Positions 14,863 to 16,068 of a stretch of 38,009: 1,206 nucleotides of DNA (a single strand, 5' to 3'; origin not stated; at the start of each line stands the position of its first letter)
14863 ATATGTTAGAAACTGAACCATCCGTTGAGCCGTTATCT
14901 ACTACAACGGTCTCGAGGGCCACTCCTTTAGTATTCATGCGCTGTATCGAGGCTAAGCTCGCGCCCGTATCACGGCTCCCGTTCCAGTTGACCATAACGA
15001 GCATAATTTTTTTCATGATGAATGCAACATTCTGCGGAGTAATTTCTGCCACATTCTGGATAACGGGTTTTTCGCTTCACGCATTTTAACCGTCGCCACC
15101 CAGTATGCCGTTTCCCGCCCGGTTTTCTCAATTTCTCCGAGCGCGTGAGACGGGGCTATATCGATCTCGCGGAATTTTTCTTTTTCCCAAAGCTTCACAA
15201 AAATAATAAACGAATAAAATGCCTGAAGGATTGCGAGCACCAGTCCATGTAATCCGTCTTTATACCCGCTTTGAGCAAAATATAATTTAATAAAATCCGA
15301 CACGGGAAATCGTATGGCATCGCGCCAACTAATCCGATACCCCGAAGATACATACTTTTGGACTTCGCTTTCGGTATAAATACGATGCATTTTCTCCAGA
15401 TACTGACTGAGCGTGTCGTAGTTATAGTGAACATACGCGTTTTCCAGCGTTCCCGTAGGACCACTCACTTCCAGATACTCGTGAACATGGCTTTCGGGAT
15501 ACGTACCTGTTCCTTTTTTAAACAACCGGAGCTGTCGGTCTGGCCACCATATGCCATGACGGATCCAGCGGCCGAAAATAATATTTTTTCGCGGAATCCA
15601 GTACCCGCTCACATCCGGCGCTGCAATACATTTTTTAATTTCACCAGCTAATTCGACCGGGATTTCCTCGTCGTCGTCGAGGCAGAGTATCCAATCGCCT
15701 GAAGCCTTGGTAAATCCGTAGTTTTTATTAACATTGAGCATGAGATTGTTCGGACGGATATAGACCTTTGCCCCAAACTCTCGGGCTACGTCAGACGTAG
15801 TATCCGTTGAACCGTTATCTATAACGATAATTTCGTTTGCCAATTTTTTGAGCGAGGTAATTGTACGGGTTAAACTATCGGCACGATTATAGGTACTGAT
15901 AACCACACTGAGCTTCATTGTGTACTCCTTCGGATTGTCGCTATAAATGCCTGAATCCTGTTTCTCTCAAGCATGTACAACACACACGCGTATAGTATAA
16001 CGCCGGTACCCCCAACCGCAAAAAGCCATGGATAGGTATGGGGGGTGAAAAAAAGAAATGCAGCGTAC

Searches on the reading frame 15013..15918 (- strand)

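Call 9: search_protein_families(library=pfam, proteins=[window:15013-15918:-], max_evalue=0.01)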
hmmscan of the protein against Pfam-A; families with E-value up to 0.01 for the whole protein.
window:15013-15918:- (301 aa): 3 families
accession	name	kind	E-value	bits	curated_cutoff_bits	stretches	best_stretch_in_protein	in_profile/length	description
PF00535.33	Glycos_transf_2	-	5e-26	92.1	23.3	1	4-128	1-137/168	Glycosyl transferase family 2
PF13641.12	Glyco_tranf_2_3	-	5.8e-05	23.7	27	1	3-83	3-96/230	Glycosyltransferase like family 2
PF13704.12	Glyco_tranf_2_4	-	0.00065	20.6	27.5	0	11-84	2-82/98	Glycosyl transferase family 2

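Call 37: search_protein_families(library=ncbifam, proteins=[window:15013-15918:-], max_evalue=0.00001)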
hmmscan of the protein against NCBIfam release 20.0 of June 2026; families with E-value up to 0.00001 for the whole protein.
window:15013-15918:- (301 aa): 12 families
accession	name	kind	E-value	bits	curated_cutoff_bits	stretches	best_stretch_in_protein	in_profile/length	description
NF041875.1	EPS_EpsD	equivalog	3.8e-13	49.5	370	1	3-89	1-95/325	exopolysaccharide biosynthesis glycosyltransferase EpsD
TIGR04283.1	glyco_like_mftF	equivalog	4.1e-13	49.4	182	1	3-104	1-104/221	TIGR04283 family arsenosugar biosynthesis glycosyltransferase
NF007482.0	PRK10073.1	equivalog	7.5e-10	38.3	423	1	2-88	7-100/334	glycosyltransferase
NF050050.1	ProtGlycPglI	equivalog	8.2e-10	38.5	500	1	2-86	3-96/306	GalNAc(5)-diNAcBac-PP-undecaprenol beta-1,3-glucosyltransferase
NF038302.1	EPS_HpsE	equivalog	2.7e-08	33.2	300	1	1-84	1-97/307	hormogonium polysaccharide biosynthesis glycosyltransferase HpsE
NF010496.0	PRK13915.1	equivalog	5.2e-08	32.3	262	1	2-57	32-93/307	glucosyl-3-phosphoglycerate synthase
TIGR04182.1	glyco_TIGR04182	equivalog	3.8e-07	29.8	325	1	3-55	2-55/293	S-layer glycoprotein N-glycosyltransferase AglJ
NF058614.1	PPMAGASynPpgS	equivalog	9.5e-07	28.5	370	1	5-59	4-58/226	polyprenyl-phospho-N-acetylgalactosaminyl synthase PpgS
NF038299.1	EPS_HpsN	equivalog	1.9e-06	27.1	425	1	2-89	2-97/317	hormogonium polysaccharide biosynthesis glycosyltransferase HpsN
NF007986.1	PRK10714.1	equivalog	2e-06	27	529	1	2-89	7-106/316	undecaprenyl-phosphate 4-deoxy-4-formamido-L-arabinose transferase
TIGR03937.1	PgaC_IcaA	equivalog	2.1e-06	27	422.3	1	2-84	46-136/407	poly-beta-1,6-N-acetyl-D-glucosamine synthase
TIGR04195.1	S_glycosyl_SunS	equivalog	3.4e-06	26.2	350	1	6-97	62-154/421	SunS family peptide S-glycosyltransferase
